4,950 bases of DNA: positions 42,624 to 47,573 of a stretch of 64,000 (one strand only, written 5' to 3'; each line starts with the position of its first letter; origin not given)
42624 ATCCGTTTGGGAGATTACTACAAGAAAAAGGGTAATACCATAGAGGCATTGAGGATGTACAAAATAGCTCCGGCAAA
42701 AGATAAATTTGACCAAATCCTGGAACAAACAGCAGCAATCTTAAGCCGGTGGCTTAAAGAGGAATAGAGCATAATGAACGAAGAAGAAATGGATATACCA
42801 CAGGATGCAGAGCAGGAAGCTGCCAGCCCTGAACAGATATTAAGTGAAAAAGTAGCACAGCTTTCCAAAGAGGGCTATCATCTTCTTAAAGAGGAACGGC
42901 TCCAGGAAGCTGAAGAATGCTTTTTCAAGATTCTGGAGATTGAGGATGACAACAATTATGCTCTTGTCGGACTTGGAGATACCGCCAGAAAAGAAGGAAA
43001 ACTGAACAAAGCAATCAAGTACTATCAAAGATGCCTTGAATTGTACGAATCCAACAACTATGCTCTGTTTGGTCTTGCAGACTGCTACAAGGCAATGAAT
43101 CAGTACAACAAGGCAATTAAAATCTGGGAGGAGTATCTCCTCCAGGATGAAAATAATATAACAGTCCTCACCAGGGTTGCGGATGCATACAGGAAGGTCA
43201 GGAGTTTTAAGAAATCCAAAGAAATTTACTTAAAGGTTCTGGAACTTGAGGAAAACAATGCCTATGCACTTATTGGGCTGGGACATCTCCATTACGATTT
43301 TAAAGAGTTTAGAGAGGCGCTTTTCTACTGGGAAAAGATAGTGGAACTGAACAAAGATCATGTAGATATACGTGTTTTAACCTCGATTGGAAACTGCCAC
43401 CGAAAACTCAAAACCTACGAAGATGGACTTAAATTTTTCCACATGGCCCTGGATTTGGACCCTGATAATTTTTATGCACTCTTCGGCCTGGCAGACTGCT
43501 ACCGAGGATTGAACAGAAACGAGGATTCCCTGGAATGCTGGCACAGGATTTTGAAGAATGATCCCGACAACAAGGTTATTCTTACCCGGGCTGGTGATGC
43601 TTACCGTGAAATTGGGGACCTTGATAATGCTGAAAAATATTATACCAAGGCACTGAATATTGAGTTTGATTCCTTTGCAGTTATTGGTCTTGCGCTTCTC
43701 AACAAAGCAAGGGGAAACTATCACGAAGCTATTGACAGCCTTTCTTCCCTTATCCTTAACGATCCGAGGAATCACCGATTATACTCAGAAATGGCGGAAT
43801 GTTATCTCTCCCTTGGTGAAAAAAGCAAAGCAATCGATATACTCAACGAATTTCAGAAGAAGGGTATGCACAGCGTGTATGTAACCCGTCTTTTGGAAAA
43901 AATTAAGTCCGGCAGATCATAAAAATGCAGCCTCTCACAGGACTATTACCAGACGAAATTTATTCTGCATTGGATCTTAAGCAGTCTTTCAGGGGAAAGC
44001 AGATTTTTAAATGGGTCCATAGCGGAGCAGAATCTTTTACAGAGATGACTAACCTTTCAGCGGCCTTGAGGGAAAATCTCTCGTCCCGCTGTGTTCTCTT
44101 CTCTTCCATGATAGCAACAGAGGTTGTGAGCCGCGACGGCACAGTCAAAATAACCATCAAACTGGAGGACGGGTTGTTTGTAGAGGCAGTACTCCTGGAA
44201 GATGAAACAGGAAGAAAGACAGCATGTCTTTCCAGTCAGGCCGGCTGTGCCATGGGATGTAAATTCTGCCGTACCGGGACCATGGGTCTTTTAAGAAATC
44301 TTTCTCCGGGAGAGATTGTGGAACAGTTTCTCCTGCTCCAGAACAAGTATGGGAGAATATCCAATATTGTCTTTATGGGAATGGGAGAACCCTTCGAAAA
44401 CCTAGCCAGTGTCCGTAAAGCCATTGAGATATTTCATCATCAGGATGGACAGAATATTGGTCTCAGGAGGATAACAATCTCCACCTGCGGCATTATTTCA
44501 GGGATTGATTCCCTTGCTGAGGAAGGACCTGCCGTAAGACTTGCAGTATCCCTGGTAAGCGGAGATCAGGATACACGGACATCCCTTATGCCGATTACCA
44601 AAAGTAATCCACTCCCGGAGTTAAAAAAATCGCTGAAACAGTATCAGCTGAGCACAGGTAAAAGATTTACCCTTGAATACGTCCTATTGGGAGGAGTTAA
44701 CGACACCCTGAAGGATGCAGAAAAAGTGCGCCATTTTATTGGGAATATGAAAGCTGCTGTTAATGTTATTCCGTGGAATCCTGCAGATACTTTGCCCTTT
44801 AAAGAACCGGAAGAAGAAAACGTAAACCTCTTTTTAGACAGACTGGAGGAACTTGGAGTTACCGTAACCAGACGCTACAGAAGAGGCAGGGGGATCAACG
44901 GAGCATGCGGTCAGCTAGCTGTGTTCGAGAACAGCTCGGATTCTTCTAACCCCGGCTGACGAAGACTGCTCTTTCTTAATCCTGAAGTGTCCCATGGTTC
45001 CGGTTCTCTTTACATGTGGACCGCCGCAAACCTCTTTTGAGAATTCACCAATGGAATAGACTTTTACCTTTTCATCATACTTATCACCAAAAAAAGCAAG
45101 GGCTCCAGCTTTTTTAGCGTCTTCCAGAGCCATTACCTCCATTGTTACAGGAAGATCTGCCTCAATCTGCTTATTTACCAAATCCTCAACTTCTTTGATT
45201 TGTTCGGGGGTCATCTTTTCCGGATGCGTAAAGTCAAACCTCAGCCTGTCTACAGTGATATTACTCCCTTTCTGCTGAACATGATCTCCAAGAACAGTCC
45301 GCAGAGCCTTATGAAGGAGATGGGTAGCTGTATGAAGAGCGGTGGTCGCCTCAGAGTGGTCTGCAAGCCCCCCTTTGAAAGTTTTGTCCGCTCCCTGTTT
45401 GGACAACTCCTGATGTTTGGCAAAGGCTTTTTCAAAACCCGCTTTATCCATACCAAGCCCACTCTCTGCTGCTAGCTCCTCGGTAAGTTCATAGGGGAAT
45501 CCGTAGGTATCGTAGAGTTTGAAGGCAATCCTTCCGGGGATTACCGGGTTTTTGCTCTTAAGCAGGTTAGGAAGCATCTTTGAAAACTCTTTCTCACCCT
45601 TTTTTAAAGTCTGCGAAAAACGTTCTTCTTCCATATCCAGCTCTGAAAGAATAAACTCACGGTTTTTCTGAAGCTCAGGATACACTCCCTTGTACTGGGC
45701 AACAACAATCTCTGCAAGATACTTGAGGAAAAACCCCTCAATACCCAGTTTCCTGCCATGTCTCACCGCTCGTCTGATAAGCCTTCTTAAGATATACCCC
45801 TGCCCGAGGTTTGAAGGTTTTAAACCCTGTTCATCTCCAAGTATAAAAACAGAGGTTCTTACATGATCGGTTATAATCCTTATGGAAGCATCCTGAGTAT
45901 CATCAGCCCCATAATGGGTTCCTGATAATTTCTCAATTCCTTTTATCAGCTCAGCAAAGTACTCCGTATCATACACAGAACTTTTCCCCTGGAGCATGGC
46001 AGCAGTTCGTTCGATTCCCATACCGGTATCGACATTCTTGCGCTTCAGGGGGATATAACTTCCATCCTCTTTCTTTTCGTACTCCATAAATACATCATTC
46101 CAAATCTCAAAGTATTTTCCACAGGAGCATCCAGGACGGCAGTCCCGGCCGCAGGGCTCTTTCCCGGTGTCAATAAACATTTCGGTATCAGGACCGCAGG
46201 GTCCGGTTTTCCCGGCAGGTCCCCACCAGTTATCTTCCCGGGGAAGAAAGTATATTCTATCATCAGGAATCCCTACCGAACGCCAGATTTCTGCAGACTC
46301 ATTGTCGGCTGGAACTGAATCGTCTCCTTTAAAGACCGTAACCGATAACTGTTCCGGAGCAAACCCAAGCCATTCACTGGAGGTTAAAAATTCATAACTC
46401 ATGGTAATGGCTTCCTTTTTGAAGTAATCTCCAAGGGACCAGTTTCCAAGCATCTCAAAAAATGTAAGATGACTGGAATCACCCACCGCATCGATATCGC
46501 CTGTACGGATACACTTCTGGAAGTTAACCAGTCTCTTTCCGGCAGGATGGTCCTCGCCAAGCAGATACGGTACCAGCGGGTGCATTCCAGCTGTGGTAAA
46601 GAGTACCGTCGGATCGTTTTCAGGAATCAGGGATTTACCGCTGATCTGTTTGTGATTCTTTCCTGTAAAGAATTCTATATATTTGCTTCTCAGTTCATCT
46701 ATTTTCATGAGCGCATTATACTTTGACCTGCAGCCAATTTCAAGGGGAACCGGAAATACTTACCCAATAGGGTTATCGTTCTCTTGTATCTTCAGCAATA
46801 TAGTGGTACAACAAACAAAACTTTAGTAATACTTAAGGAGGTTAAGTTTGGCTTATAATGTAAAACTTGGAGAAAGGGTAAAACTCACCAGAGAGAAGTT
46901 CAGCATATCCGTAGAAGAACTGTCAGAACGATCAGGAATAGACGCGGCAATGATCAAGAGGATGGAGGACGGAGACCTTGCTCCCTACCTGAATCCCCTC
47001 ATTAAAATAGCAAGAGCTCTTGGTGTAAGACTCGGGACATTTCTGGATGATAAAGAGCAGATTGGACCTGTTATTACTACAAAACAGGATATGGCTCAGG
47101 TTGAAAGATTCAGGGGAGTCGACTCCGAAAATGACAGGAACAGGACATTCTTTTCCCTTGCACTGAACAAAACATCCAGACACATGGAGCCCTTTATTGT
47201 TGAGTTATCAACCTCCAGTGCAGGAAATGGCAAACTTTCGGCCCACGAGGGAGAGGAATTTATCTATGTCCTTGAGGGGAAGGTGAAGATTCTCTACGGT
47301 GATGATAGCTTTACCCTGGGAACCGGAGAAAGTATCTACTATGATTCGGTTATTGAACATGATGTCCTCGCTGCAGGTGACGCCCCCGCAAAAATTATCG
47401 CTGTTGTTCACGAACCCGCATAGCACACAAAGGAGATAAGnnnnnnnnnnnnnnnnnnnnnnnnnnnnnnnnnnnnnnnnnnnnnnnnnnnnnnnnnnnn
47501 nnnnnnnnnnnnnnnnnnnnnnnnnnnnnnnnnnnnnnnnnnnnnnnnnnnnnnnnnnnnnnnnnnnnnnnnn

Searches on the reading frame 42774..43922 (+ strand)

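Call 98: search_protein_families(library=pfam, proteins=[window:42774-43922:+], max_evalue=0.00001)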
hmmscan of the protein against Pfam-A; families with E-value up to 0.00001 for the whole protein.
window:42774-43922:+ (382 aa): 23 families
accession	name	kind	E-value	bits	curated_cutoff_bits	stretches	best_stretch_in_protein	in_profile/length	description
PF00515.34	TPR_1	-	1.8e-43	145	27.8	1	63-94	3-34/34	Tetratricopeptide repeat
PF07719.23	TPR_2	-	1.4e-41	137.5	27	0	63-94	3-34/34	Tetratricopeptide repeat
PF14559.12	TPR_19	-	2e-33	114.9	25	2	72-128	2-58/68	Tetratricopeptide repeat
PF13181.12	TPR_8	-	3.9e-30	101.8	25.7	0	270-298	4-32/34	Tetratricopeptide repeat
PF13174.12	TPR_6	-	7.3e-27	92.6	26.3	0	96-122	1-27/33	Tetratricopeptide repeat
PF13424.12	TPR_12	-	9.7e-27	93.4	30.1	1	63-119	5-69/77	Tetratricopeptide repeat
PF13428.12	TPR_14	-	2.5e-26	89.9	23.5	0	64-103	4-43/44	Tetratricopeptide repeat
PF13432.12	TPR_16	-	1.9e-25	89.4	32.7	0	239-294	3-58/65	Tetratricopeptide repeat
PF13431.12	TPR_17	-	7.8e-22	76.1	24.4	0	225-253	5-33/34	Tetratricopeptide repeat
PF13176.12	TPR_7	-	1e-21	75.6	27.9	0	63-92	1-30/36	Tetratricopeptide repeat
PF12895.13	ANAPC3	-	2.2e-15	57.1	27.2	0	42-119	4-80/82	Anaphase-promoting complex, cyclosome, subunit 3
PF13414.12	TPR_11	-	3.5e-15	55.9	26.8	0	68-107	1-40/42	TPR repeat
PF23914.1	TPR_CcmH_CycH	-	3.2e-14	53.5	42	0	260-361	43-148/158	Cytochrome c-type biogenesis protein H TPR domain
PF25064.1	ARM_TT21_5th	-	1.7e-10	41.7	27.8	0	246-295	14-63/117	TT21 fifth ARM repeats domain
PF25062.1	ARM_TT21_N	-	1.9e-10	41.3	40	0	34-127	107-200/222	Tetratricopeptide repeat protein 21 N-terminal ARM repeat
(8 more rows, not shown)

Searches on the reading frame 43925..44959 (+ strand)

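Call 98: search_protein_families(library=pfam, proteins=[window:43925-44959:+], max_evalue=0.00001)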
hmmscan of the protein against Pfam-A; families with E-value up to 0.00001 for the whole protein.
window:43925-44959:+ (344 aa): 2 families
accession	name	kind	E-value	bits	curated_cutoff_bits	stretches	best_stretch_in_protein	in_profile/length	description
PF04055.27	Radical_SAM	-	5.8e-14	53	29.5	1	104-260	3-156/166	Radical SAM superfamily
PF21016.3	RlmN_N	-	2.9e-10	40.2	24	1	20-57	21-59/60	Ribosomal RNA large subunit methyltransferase N-terminal domain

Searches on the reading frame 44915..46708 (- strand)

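Call 98: search_protein_families(library=pfam, proteins=[window:44915-46708:-], max_evalue=0.00001)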
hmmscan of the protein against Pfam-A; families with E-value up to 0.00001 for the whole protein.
window:44915-46708:- (597 aa): 2 families
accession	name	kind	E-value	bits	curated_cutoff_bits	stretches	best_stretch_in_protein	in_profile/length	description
PF01411.24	tRNA-synt_2c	-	6.7e-144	480.9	30.3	1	5-462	1-452/552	tRNA synthetases class II (A)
PF07973.19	tRNA_SAD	-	6.1e-15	55.4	24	1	548-590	1-43/44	Threonyl and Alanyl tRNA synthetase second additional domain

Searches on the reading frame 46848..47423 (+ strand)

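Call 98: search_protein_families(library=pfam, proteins=[window:46848-47423:+], max_evalue=0.00001)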
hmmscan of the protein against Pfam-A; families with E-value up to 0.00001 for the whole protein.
window:46848-47423:+ (191 aa): 3 families
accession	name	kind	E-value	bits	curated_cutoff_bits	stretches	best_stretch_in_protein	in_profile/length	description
PF07883.17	Cupin_2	-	1.8e-14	53.6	27.2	1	129-187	12-70/70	Cupin domain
PF13443.12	HTH_26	-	7.4e-07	29.8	22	1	19-68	10-60/63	Cro/C1-type HTH DNA-binding domain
PF01381.28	HTH_3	-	7.9e-07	29.5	23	1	12-63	2-53/55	Helix-turn-helix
